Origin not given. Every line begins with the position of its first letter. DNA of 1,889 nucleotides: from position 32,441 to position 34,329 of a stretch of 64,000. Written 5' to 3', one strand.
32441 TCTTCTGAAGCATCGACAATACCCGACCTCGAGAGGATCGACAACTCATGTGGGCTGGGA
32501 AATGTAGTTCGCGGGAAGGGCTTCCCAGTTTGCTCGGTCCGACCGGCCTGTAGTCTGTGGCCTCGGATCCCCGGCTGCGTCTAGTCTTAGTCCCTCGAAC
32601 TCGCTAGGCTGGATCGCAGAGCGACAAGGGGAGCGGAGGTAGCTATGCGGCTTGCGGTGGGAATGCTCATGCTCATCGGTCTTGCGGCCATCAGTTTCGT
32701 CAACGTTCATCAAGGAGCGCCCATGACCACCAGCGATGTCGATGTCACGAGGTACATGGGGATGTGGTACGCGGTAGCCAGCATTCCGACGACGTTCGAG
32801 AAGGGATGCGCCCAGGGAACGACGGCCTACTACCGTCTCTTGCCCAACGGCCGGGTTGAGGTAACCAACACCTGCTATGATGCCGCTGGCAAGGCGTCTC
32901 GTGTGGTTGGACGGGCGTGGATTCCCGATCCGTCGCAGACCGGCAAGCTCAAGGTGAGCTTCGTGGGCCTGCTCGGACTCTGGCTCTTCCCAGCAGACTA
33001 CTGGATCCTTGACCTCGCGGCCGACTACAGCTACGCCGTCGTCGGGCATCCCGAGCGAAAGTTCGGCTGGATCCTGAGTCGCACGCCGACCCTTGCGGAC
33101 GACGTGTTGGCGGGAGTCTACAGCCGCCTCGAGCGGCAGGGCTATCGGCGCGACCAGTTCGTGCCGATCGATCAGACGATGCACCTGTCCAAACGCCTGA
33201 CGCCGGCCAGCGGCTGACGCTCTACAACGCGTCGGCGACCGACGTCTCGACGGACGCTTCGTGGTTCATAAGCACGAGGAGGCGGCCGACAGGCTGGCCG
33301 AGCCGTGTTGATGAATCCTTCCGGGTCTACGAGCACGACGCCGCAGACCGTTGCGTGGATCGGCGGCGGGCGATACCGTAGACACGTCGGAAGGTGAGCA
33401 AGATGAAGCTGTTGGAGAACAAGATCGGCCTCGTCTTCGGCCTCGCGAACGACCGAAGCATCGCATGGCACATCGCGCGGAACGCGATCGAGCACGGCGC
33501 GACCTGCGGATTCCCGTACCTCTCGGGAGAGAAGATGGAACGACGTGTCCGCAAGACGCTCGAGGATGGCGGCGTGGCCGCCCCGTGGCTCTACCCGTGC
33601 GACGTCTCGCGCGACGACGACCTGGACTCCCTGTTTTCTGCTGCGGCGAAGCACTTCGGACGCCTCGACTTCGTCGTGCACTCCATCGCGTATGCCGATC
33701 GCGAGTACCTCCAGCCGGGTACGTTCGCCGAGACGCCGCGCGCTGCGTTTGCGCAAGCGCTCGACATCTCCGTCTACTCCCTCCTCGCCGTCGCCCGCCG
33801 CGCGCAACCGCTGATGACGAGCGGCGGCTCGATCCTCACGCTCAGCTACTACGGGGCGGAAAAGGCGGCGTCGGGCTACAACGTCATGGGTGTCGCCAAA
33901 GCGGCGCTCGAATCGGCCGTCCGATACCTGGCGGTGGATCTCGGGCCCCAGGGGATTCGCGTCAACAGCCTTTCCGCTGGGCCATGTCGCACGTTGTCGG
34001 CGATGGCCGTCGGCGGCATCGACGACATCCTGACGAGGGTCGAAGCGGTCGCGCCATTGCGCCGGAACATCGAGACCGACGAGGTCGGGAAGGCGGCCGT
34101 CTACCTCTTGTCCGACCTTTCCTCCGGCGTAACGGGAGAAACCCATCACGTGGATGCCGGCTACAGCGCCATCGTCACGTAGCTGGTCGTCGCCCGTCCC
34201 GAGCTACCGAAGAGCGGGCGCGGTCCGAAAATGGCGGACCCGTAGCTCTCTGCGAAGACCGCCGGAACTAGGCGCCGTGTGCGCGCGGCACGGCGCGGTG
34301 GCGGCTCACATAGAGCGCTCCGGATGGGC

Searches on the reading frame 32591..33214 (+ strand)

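Call 26: search_protein_families(library=pfam, proteins=[window:32591-33214:+], max_evalue=0.001)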
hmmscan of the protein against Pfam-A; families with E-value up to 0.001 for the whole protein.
window:32591-33214:+ (208 aa): 2 families
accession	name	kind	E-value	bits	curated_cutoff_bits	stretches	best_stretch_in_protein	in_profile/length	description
PF08212.18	Lipocalin_2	-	6.7e-42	143.3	24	1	50-191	1-142/146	Lipocalin-like domain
PF00061.29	Lipocalin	-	0.0003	21.4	23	1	57-196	2-144/145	Lipocalin / cytosolic fatty-acid binding protein family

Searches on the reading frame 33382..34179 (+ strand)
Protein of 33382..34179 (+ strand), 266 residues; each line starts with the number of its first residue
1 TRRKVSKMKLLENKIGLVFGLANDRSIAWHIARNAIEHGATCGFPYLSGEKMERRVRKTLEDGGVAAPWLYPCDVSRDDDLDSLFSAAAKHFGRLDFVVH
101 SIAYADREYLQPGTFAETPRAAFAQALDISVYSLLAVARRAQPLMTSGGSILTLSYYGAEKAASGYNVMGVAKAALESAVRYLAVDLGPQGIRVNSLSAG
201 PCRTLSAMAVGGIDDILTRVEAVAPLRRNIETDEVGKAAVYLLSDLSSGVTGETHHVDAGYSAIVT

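Call 26: search_protein_families(library=pfam, proteins=[window:33382-34179:+], max_evalue=0.001)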
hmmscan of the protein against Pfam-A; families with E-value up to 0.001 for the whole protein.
window:33382-34179:+ (266 aa): 2 families
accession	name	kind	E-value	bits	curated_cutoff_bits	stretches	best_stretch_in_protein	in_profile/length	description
PF13561.12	adh_short_C2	-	3.6e-82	275.9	27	1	20-262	1-236/236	Enoyl-(Acyl carrier protein) reductase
PF00106.31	adh_short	-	8.7e-19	68.2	26.6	1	24-206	9-186/195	short chain dehydrogenase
